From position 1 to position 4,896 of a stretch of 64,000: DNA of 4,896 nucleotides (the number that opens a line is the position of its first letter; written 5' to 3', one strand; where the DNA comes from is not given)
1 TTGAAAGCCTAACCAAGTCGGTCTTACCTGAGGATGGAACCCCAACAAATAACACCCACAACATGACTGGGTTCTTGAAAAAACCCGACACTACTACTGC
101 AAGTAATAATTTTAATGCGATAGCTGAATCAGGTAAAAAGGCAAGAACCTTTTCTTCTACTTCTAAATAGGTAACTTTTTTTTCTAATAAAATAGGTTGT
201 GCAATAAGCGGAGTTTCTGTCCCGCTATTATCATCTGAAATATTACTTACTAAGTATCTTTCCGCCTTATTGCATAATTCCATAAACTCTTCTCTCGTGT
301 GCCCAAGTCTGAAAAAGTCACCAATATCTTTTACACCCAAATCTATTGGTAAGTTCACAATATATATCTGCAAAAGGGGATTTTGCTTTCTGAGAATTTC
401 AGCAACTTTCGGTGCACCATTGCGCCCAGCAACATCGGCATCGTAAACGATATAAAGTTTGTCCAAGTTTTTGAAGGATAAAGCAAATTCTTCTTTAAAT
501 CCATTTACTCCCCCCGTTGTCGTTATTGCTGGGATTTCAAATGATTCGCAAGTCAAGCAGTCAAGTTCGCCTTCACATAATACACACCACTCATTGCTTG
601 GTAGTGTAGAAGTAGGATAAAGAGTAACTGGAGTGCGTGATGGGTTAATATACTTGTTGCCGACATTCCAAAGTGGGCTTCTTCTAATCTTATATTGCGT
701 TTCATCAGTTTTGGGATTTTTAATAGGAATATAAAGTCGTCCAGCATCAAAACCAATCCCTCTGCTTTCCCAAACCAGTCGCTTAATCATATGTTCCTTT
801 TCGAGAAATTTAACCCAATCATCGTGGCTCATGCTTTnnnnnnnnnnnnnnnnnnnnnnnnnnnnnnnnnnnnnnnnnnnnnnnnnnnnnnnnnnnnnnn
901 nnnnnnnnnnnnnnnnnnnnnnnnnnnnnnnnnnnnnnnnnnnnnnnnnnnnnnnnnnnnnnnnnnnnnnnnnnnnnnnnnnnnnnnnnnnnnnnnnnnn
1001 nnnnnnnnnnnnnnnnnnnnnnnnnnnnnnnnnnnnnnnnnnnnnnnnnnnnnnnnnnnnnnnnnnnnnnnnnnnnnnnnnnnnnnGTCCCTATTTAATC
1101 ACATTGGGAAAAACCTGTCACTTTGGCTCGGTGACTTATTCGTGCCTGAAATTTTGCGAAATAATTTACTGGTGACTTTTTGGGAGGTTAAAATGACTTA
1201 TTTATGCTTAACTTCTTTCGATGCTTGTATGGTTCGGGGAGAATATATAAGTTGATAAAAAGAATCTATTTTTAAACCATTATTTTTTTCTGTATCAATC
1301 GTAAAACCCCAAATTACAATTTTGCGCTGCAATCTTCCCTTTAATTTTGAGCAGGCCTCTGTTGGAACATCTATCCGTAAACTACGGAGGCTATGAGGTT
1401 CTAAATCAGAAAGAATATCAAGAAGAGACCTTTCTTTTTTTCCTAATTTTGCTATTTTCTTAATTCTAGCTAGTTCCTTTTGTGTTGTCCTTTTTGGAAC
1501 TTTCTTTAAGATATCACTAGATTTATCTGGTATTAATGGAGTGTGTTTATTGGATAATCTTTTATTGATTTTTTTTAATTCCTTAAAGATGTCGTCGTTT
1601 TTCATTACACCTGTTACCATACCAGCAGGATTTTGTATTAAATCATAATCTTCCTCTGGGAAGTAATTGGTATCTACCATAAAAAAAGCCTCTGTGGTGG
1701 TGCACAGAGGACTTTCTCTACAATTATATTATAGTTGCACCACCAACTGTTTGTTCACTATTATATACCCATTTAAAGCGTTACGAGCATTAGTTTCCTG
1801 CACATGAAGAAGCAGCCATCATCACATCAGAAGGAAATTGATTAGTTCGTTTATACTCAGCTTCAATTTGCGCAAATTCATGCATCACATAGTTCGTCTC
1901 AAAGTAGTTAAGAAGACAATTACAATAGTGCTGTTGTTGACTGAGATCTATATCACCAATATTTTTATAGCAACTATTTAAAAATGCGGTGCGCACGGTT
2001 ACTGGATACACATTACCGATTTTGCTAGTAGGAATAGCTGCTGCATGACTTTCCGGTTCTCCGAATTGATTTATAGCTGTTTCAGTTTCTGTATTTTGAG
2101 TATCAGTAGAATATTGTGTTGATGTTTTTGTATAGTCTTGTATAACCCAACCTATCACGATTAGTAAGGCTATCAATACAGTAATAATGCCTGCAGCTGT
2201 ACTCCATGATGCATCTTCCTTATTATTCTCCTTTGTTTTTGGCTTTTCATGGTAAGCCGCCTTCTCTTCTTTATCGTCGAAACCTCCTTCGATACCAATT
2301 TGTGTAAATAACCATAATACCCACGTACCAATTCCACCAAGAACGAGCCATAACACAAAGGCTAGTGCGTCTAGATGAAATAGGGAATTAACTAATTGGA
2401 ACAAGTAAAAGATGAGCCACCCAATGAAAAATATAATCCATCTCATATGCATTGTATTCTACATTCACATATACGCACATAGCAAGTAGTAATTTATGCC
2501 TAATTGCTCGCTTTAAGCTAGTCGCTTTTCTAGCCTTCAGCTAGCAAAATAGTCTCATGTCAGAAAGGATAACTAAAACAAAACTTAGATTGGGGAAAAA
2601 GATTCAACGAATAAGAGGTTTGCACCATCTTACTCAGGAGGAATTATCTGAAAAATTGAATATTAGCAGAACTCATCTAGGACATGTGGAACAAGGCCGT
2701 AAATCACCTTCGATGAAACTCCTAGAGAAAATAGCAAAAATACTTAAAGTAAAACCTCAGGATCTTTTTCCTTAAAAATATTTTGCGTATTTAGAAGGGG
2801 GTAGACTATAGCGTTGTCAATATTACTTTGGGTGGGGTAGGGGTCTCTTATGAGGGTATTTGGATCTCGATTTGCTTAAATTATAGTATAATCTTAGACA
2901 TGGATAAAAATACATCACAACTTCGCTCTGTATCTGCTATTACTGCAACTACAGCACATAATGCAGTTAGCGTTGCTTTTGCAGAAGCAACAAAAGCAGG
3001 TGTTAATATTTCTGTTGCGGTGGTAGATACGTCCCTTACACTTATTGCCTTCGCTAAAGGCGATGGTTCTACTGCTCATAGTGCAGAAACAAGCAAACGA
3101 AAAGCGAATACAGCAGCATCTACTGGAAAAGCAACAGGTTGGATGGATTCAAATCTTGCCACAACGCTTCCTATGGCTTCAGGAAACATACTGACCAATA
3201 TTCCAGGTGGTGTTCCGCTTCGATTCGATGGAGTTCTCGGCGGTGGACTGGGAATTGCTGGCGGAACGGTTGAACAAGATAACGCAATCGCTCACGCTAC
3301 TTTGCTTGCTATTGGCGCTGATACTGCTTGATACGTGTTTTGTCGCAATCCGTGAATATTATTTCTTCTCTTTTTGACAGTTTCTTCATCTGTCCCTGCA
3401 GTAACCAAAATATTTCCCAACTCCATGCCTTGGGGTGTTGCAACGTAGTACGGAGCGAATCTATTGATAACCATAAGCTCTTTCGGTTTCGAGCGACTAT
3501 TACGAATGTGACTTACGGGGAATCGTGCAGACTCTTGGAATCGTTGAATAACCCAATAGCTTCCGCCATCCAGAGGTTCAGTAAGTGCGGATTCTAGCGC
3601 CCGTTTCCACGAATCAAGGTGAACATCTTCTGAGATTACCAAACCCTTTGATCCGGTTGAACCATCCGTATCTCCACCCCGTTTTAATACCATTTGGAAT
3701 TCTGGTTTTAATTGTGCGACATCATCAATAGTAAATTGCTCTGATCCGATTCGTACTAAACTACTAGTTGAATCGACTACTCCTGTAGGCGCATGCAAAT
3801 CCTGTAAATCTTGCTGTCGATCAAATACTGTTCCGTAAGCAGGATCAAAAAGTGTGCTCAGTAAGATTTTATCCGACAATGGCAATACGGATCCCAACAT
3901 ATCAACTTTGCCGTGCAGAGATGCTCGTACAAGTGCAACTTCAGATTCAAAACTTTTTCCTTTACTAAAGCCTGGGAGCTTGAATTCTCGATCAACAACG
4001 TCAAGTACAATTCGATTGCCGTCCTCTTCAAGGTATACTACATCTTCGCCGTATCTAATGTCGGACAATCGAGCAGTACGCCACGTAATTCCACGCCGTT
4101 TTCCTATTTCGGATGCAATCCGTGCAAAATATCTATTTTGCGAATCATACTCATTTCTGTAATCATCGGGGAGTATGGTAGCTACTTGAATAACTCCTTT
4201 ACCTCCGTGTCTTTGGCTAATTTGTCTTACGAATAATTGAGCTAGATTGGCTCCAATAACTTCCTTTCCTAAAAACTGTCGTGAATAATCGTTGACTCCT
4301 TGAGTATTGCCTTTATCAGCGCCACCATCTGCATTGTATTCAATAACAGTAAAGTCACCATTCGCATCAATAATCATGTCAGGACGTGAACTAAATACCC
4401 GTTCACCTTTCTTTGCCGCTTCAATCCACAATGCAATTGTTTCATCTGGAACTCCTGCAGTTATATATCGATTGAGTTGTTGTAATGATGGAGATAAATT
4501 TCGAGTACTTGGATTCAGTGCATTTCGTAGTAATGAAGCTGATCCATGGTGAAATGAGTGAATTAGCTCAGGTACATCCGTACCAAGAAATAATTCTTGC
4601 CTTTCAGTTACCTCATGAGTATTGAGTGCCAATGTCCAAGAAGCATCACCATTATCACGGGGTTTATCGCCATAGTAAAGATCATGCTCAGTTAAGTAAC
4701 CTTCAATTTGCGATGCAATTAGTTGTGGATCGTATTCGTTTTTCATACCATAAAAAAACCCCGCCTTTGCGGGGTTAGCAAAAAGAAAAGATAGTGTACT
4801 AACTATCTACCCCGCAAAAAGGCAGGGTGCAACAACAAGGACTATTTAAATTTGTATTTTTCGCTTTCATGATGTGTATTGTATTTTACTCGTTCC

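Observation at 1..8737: Phage-satellite/PICI-like gene set (primase-helicase, XRE switch, orphan TerS, defence-like cargo) in a CPR-type genome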

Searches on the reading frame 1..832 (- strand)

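Call 7: search_protein_families(library=pfam, max_evalue=0.01, proteins=[window:1-832:-])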
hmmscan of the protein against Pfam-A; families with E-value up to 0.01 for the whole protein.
window:1-832:- (277 aa): 3 families
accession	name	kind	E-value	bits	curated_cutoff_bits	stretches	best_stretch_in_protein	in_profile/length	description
PF13155.12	Toprim_2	-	7.7e-10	39.5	22.1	1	84-173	1-87/88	Toprim-like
PF01751.28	Toprim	-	0.00036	21.1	23.1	1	84-149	3-86/96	Toprim domain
PF13662.12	Toprim_4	-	0.0015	19.2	25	1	84-150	4-77/85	Toprim domain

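Call 8: search_protein_families(library=phrogs, max_evalue=0.01, proteins=[window:1-832:-])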
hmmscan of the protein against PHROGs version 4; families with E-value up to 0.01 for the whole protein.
window:1-832:- (277 aa): 4 families
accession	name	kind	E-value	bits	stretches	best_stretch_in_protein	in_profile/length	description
phrog_47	-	DNA, RNA and nucleotide metabolism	2e-13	50.8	1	21-190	164-333/947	DNA primase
phrog_239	-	DNA, RNA and nucleotide metabolism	2.5e-13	50.9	1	30-205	142-321/801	DNA primase/helicase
phrog_6444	-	DNA, RNA and nucleotide metabolism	1.7e-05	24.9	1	83-162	262-342/577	DNA primase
phrog_849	-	DNA, RNA and nucleotide metabolism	0.00015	21.9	1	59-145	216-308/435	DNA primase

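Call 9: search_protein_families(library=padloc, max_evalue=0.01, proteins=[window:1-832:-])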
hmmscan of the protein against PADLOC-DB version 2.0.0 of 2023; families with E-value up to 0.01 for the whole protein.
window:1-832:- (277 aa): 1 family
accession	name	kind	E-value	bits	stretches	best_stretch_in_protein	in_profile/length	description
PDLC03800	RTasDnaG-like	-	3.2e-07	27.4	1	28-181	232-379/550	DRT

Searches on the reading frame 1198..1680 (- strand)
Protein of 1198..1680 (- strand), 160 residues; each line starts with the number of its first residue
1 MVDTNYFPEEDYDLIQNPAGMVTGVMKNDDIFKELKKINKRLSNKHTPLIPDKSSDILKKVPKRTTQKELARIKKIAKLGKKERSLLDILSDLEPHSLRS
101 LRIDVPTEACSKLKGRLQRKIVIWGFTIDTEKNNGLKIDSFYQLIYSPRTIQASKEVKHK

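Call 7: search_protein_families(library=pfam, max_evalue=0.01, proteins=[window:1198-1680:-])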
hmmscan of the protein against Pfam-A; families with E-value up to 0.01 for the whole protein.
window:1198-1680:- (160 aa): 0 families

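Call 8: search_protein_families(library=phrogs, max_evalue=0.01, proteins=[window:1198-1680:-])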
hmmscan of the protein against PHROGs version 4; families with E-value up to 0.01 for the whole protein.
window:1198-1680:- (160 aa): 0 families

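Call 9: search_protein_families(library=padloc, max_evalue=0.01, proteins=[window:1198-1680:-])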
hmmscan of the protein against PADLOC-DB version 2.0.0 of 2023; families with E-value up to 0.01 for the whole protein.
window:1198-1680:- (160 aa): 0 families

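Call 11: find_encoding_contigs(protein=window:1198-1680:-, flank=10000, max_places=6)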
Protein window:1198-1680:- (160 aa): no gene with exactly this product is on record in the collection.

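Call 71: search_protein_families(library=ncbifam, max_evalue=0.01, proteins=[window:1198-1680:-])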
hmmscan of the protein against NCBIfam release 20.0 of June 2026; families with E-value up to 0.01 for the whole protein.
window:1198-1680:- (160 aa): 0 families

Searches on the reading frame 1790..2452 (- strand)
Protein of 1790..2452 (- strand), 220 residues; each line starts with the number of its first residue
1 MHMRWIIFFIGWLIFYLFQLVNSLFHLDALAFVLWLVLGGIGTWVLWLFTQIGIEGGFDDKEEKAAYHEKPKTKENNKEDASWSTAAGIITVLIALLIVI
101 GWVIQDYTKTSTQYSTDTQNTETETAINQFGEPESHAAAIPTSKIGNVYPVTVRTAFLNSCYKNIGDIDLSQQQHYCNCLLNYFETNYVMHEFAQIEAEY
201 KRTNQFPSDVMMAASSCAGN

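Call 7: search_protein_families(library=pfam, max_evalue=0.01, proteins=[window:1790-2452:-])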
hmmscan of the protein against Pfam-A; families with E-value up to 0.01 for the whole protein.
window:1790-2452:- (220 aa): 1 family
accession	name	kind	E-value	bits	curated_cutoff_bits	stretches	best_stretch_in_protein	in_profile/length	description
PF17231.7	DUF5305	-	0.0035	17.3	29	1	68-140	95-169/217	Family of unknown function (DUF5305)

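Call 8: search_protein_families(library=phrogs, max_evalue=0.01, proteins=[window:1790-2452:-])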
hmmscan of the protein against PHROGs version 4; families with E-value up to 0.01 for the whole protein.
window:1790-2452:- (220 aa): 0 families

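Call 9: search_protein_families(library=padloc, max_evalue=0.01, proteins=[window:1790-2452:-])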
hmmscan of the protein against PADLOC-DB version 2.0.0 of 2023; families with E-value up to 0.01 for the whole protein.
window:1790-2452:- (220 aa): 1 family
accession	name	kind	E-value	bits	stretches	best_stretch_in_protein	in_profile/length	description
PDLC04039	PD-T4-6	-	0.0011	16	1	68-144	367-435/458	-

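Call 71: search_protein_families(library=ncbifam, max_evalue=0.01, proteins=[window:1790-2452:-])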
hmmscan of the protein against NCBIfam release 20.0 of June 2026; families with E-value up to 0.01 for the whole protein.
window:1790-2452:- (220 aa): 0 families

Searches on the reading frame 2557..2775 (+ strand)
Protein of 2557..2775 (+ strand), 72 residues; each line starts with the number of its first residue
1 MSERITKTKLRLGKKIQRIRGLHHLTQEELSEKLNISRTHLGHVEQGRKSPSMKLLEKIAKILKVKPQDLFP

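Call 7: search_protein_families(library=pfam, max_evalue=0.01, proteins=[window:2557-2775:+])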
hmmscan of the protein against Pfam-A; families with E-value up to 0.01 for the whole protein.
window:2557-2775:+ (72 aa): 6 families
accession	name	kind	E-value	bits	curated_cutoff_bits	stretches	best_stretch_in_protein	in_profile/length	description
PF01381.28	HTH_3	-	2.3e-15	56.8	23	1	16-70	1-55/55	Helix-turn-helix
PF13560.12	HTH_31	-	9.7e-10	39.1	27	1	11-68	1-59/64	Helix-turn-helix domain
PF13443.12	HTH_26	-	5.7e-09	36.5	22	1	15-71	1-58/63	Cro/C1-type HTH DNA-binding domain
PF12844.13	HTH_19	-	4.9e-07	30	30.2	1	13-71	1-59/64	Helix-turn-helix domain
PF13744.12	HTH_37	-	0.0035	17.5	27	1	7-48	14-55/80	Helix-turn-helix domain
PF04545.22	Sigma70_r4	-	0.0075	16.2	24.1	0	22-39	18-35/50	Sigma-70, region 4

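Call 8: search_protein_families(library=phrogs, max_evalue=0.01, proteins=[window:2557-2775:+])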
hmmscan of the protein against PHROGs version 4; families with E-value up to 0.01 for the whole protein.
window:2557-2775:+ (72 aa): 26 families (the best 25 are shown)
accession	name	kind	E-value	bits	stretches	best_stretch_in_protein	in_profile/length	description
phrog_8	-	transcription regulation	1.7e-13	51.8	1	6-65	71-130/346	transcriptional regulator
phrog_3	-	transcription regulation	5.2e-13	50.6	1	6-72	83-147/430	transcriptional repressor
phrog_2439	-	transcription regulation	6.1e-12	46.1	1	12-68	8-64/367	transcriptional regulator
phrog_2967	-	transcription regulation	1.8e-11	45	1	11-71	10-70/225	transcriptional regulator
phrog_5823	-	transcription regulation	3.4e-11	43.9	1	9-71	4-67/404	transcriptional regulator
phrog_4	-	transcription regulation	4.1e-10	40.2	1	7-71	131-192/400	transcriptional repressor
phrog_2104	-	unknown function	3.5e-09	37.8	1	14-64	42-92/103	-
phrog_7241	-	transcription regulation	7.5e-08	33.5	1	14-70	64-120/122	transcriptional regulator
phrog_2328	-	transcription regulation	1.2e-06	29.4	1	9-71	13-75/128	transcriptional repressor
phrog_1373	-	transcription regulation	5.7e-06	27.4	1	10-68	62-120/166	transcriptional regulator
phrog_4583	-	transcription regulation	1e-05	26.5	1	5-71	4-70/81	transcriptional repressor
phrog_1468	-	transcription regulation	2.2e-05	25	1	11-66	7-61/67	transcriptional repressor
phrog_147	-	transcription regulation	2.3e-05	25.7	1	12-61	5-55/100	transcriptional regulator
phrog_9908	-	DNA, RNA and nucleotide metabolism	2.5e-05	24.6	1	6-66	8-68/282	DNA binding protein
phrog_9103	-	transcription regulation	4e-05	24.6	1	7-70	5-67/78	transcriptional repressor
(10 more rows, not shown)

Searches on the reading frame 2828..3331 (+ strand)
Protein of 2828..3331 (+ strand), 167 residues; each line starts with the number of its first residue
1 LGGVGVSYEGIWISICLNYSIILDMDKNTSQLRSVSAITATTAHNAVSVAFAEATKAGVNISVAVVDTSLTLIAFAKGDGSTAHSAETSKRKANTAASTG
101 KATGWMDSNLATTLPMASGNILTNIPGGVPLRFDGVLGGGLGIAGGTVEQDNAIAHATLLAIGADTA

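Call 7: search_protein_families(library=pfam, max_evalue=0.01, proteins=[window:2828-3331:+])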
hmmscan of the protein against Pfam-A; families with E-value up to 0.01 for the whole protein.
window:2828-3331:+ (167 aa): 1 family
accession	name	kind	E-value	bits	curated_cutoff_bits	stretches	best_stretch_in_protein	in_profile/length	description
PF03928.20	HbpS-like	-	2.6e-26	92.6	25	1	38-158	1-126/128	Haem degrading protein HbpS-like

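Call 71: search_protein_families(library=ncbifam, max_evalue=0.01, proteins=[window:2900-3331:+])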
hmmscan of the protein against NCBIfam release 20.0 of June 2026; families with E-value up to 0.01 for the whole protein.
window:2900-3331:+ (143 aa): 2 families
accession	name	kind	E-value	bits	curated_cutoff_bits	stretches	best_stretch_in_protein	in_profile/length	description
NF007275.0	PRK09732.1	equivalog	2.8e-10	40.1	246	1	19-134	12-128/134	hypothetical protein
NF002697.0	PRK02487.1-6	equivalog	1.6e-05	24.5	269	1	12-135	23-151/164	heme-degrading domain-containing protein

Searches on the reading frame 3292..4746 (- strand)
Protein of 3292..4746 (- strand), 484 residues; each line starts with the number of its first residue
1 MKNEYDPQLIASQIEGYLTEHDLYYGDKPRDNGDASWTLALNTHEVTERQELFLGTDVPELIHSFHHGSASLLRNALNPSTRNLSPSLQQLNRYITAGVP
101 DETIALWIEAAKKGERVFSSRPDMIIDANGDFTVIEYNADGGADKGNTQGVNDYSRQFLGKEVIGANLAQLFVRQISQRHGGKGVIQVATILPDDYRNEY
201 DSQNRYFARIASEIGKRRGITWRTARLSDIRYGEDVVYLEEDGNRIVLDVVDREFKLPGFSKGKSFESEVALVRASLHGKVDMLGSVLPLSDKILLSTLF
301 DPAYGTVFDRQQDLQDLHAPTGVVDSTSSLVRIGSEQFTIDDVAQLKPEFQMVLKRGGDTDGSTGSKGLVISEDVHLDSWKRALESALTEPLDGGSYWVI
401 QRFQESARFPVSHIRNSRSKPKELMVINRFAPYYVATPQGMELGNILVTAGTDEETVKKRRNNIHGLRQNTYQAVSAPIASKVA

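Call 7: search_protein_families(library=pfam, max_evalue=0.01, proteins=[window:3292-4746:-])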
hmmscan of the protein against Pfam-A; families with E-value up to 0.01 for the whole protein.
window:3292-4746:- (484 aa): 0 families

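Call 9: search_protein_families(library=padloc, max_evalue=0.01, proteins=[window:3292-4746:-])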
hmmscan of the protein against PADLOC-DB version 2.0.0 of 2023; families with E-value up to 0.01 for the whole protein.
window:3292-4746:- (484 aa): 0 families

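Call 71: search_protein_families(library=ncbifam, max_evalue=0.01, proteins=[window:3292-4746:-])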
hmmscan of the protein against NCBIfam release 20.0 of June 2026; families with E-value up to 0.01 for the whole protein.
window:3292-4746:- (484 aa): 0 families

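Call 116: search_solved_structures(query=window:3292-4746:-, max_evalue=0.01)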
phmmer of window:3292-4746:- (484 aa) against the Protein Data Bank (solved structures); distinct sequences matched with E-value up to 0.01: 0.
